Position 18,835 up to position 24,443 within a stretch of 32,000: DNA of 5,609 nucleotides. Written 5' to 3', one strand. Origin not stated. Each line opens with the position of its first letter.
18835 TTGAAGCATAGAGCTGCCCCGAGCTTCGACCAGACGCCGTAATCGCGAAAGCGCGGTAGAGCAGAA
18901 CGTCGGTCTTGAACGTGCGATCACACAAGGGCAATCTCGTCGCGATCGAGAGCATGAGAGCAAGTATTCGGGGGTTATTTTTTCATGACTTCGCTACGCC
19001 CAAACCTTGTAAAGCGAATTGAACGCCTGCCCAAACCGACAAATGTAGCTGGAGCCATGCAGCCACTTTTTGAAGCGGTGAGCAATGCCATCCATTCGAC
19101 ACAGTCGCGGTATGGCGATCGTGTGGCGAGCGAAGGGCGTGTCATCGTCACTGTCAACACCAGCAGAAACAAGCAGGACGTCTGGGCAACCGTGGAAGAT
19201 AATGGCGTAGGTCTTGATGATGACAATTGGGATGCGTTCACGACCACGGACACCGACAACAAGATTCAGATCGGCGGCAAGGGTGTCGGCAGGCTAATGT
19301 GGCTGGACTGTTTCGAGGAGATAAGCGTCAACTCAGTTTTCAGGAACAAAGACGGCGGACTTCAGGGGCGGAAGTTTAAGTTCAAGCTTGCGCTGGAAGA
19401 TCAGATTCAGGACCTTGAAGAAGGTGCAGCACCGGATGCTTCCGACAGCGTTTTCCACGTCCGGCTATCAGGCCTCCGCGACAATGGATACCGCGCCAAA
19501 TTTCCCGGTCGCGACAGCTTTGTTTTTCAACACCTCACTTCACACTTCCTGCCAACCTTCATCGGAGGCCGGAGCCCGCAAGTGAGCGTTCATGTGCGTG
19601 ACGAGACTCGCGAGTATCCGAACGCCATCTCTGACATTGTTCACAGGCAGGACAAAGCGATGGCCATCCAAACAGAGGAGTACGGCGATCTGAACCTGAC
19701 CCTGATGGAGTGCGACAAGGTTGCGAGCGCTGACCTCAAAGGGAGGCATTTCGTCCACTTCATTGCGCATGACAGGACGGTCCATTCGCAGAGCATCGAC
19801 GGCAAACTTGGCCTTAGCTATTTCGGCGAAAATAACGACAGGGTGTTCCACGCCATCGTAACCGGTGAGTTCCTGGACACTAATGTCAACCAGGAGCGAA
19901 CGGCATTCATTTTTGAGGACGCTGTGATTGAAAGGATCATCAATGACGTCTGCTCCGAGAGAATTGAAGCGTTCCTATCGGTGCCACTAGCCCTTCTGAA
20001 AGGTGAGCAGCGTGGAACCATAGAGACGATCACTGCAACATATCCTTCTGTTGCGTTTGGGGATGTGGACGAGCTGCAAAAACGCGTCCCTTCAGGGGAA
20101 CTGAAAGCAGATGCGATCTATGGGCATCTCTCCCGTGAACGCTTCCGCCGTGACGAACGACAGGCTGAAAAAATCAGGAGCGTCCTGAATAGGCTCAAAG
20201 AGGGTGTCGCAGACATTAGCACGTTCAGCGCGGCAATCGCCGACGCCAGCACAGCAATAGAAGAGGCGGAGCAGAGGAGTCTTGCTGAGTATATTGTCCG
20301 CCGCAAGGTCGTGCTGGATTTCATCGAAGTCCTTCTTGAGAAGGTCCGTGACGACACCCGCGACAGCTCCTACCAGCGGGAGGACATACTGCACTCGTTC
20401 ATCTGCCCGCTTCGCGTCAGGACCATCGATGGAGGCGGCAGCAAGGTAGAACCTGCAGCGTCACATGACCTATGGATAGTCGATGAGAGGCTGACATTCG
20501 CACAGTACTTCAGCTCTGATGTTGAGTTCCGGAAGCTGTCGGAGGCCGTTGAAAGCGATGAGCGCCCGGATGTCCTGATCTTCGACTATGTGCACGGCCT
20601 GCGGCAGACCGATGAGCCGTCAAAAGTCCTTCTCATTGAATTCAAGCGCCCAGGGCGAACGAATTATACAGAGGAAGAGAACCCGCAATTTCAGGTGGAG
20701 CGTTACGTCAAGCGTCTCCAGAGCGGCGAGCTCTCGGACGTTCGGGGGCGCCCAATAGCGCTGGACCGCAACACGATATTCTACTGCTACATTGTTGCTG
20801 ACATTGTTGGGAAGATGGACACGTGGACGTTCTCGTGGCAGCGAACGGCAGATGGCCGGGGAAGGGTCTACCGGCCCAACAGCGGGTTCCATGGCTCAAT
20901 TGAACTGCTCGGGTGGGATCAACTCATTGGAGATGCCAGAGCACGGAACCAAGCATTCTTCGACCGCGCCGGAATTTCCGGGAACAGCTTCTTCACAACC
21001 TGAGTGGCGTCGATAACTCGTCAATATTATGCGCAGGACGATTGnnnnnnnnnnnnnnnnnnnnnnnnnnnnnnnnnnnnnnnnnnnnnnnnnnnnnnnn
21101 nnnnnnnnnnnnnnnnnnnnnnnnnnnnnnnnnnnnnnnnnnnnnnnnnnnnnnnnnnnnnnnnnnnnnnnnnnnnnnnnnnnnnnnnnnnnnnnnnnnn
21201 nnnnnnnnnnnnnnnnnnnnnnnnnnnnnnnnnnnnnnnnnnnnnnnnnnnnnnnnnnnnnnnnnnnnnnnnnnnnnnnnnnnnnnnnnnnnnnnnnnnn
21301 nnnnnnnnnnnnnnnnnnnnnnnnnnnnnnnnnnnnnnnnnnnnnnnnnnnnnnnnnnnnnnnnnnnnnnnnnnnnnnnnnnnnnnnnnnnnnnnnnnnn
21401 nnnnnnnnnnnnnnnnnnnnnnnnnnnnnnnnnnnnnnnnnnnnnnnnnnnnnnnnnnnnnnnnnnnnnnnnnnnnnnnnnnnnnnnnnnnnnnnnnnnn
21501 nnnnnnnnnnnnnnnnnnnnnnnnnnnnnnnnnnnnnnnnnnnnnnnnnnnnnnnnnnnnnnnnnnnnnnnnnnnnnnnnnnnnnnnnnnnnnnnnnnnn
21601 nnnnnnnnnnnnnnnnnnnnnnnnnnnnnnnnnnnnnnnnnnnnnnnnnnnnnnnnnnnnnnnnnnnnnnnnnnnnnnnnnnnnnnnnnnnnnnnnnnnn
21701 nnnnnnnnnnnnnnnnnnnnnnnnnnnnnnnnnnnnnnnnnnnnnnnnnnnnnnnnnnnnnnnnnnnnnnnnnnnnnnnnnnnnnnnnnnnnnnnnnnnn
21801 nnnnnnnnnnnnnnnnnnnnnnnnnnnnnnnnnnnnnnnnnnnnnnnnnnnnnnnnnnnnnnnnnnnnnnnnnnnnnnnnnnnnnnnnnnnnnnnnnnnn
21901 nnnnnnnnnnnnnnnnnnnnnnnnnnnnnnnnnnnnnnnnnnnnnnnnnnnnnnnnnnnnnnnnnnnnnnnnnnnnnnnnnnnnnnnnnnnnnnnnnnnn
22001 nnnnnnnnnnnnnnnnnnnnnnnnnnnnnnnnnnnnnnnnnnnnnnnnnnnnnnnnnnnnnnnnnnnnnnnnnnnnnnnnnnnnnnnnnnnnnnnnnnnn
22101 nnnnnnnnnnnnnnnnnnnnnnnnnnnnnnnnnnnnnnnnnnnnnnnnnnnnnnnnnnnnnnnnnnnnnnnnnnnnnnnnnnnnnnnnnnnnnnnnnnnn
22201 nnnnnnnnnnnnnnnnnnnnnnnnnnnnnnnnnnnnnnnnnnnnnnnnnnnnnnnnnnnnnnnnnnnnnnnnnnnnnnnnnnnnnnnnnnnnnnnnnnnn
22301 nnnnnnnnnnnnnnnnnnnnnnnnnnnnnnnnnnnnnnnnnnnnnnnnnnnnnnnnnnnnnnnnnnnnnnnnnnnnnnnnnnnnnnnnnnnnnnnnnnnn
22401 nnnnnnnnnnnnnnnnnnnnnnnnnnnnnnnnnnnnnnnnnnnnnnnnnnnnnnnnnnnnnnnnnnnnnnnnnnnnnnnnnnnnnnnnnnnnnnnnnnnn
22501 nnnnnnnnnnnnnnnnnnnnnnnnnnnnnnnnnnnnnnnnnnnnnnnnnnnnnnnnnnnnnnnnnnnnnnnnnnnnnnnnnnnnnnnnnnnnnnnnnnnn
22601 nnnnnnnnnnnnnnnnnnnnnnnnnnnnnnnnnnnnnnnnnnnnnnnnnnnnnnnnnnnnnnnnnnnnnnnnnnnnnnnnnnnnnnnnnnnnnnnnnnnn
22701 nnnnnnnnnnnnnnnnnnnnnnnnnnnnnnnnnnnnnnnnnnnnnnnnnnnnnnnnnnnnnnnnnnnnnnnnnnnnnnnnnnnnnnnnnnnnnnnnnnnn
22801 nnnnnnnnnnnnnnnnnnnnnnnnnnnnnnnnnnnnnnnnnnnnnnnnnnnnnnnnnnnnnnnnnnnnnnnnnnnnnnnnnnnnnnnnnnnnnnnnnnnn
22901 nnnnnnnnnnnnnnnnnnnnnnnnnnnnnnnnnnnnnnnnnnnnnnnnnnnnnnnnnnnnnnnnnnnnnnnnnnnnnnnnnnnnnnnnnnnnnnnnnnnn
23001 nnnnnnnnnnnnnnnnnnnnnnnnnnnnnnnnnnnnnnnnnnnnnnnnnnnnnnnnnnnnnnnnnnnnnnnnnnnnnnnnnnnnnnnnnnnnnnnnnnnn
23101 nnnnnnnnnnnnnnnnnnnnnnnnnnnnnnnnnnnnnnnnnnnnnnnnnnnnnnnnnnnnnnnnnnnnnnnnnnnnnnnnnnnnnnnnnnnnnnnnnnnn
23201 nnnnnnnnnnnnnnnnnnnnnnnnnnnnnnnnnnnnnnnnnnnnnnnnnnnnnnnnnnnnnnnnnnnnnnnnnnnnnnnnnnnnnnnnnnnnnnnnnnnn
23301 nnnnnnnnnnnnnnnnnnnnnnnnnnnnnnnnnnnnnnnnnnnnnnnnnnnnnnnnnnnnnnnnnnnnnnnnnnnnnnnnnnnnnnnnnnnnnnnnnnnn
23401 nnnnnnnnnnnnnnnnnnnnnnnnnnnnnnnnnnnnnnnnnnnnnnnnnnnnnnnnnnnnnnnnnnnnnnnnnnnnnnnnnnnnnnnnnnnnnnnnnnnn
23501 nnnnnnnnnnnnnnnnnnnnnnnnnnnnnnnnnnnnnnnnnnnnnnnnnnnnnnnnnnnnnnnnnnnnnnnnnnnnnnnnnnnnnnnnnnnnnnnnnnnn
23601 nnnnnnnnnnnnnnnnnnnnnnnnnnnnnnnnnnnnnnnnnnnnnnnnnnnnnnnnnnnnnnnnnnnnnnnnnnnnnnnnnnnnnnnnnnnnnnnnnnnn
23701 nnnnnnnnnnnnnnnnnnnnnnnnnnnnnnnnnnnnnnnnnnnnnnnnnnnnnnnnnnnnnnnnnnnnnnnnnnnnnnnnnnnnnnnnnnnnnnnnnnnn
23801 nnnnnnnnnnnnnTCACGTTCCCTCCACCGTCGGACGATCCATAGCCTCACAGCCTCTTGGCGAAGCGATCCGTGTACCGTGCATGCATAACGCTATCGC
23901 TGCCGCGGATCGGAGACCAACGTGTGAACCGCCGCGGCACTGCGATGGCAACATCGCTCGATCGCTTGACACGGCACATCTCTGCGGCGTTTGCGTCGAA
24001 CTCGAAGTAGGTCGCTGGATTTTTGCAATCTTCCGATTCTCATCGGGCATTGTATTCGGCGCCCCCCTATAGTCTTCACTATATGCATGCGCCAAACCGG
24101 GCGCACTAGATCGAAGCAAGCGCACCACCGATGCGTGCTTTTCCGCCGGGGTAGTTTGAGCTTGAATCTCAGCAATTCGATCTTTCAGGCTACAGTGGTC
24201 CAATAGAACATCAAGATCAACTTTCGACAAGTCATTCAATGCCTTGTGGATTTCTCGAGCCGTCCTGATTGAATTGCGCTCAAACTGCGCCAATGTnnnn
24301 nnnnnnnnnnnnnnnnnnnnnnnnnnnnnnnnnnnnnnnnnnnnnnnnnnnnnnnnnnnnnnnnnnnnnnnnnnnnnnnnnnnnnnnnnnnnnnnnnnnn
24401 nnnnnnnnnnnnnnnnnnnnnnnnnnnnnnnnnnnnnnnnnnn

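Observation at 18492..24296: A 5.8-kb lower-GC cargo island inserted inside the conjugation operon between copG and trbB: candidate uncharacterised defence/conflict locus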

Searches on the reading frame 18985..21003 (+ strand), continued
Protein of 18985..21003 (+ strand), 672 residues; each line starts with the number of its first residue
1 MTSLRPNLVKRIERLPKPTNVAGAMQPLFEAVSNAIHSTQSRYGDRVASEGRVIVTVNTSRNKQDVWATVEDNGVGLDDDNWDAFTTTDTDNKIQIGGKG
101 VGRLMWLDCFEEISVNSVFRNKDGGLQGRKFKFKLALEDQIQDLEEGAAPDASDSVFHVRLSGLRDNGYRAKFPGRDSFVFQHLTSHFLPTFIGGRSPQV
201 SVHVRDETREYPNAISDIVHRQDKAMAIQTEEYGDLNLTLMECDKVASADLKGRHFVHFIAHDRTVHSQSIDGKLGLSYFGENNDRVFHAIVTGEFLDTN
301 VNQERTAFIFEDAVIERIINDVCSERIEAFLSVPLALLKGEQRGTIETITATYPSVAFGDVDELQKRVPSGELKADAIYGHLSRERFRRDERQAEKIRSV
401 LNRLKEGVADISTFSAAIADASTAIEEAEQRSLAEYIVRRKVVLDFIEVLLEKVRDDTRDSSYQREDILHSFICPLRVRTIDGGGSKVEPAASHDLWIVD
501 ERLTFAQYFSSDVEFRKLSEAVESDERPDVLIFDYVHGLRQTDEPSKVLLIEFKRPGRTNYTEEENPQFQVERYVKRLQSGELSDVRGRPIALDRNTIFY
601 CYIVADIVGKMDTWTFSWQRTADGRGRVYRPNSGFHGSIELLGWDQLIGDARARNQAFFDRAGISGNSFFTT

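Call 113: find_encoding_contigs(protein=P0414, flank=7000, max_places=2)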
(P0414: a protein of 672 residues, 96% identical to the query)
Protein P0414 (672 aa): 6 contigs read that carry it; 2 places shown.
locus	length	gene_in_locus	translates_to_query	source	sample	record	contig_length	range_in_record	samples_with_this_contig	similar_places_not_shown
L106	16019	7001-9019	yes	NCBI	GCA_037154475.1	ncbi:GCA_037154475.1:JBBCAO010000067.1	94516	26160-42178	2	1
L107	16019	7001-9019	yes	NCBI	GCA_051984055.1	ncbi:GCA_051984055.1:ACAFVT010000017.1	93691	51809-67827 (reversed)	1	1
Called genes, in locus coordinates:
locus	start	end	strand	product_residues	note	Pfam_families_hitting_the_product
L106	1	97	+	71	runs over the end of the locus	PF13443:HTH_26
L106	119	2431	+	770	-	PF00270:DEAD, PF04851:ResIII, PF18766:SWI2_SNF2, PF00271:Helicase_C (weak), PF08463:EcoEI_R_C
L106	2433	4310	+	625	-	PF00005:ABC_tran (faint), PF02463:SMC_N (weak), PF13175:AAA_15, PF13304:AAA_21 (weak)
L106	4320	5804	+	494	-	PF12161:HsdM_N, PF02384:N6_Mtase, PF07669:Eco57I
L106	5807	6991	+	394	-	PF01420:Methylase_S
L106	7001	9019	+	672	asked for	-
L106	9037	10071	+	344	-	PF13310:Virulence_RhuM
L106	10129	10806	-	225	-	PF19456:MobI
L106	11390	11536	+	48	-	PF05930:Phage_AlpA (weak), PF12728:HTH_17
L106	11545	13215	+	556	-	PF06048:DUF927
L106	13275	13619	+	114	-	PF12728:HTH_17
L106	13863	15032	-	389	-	PF13102:Phage_int_SAM_5, PF00589:Phage_integrase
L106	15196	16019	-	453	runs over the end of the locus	PF10396:TrmE_N, PF12631:MnmE_helical, PF01926:MMR_HSR1, PF02421:FeoB_N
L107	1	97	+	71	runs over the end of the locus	PF13443:HTH_26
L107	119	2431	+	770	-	PF00270:DEAD, PF04851:ResIII, PF18766:SWI2_SNF2, PF00271:Helicase_C (weak), PF08463:EcoEI_R_C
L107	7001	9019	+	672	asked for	-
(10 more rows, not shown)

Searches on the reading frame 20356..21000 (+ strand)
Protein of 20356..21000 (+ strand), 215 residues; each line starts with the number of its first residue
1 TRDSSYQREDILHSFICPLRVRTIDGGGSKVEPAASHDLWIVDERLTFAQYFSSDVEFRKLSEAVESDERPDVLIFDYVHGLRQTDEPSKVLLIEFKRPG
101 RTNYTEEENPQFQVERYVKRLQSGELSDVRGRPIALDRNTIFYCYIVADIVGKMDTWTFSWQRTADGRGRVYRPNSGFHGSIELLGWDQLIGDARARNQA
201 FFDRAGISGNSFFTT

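Call 59: search_solved_structures(query=A4, max_evalue=10, show_alignments=2)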
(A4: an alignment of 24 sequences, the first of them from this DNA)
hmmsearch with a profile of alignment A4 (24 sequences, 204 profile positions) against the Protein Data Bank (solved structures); distinct sequences matched with E-value up to 10: 0.

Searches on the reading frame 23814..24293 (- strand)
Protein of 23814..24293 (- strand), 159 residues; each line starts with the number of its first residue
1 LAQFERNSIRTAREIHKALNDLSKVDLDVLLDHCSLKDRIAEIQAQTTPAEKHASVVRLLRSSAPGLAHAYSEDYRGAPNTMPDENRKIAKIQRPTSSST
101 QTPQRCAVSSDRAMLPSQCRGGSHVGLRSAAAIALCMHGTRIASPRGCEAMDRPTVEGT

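Call 4: search_protein_families(library=pfam, proteins=[window:23814-24293:-], max_evalue=0.1)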
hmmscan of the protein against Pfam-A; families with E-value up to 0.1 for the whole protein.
window:23814-24293:- (159 aa): 0 families

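Call 5: search_protein_families(library=padloc, proteins=[window:23814-24293:-], max_evalue=0.1)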
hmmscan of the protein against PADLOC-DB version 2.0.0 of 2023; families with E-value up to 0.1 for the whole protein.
window:23814-24293:- (159 aa): 0 families

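Call 6: search_protein_families(library=ncbifam, proteins=[window:23814-24293:-], max_evalue=0.1)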
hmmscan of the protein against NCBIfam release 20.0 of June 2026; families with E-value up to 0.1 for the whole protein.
window:23814-24293:- (159 aa): 0 families

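Call 110: search_dna_similar(query=window:23814-24293:-, collection=plasmids, mode=protein, max_evalue=0.001, max_rows=10)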
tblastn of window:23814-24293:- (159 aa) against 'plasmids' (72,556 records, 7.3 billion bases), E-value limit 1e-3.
No match.
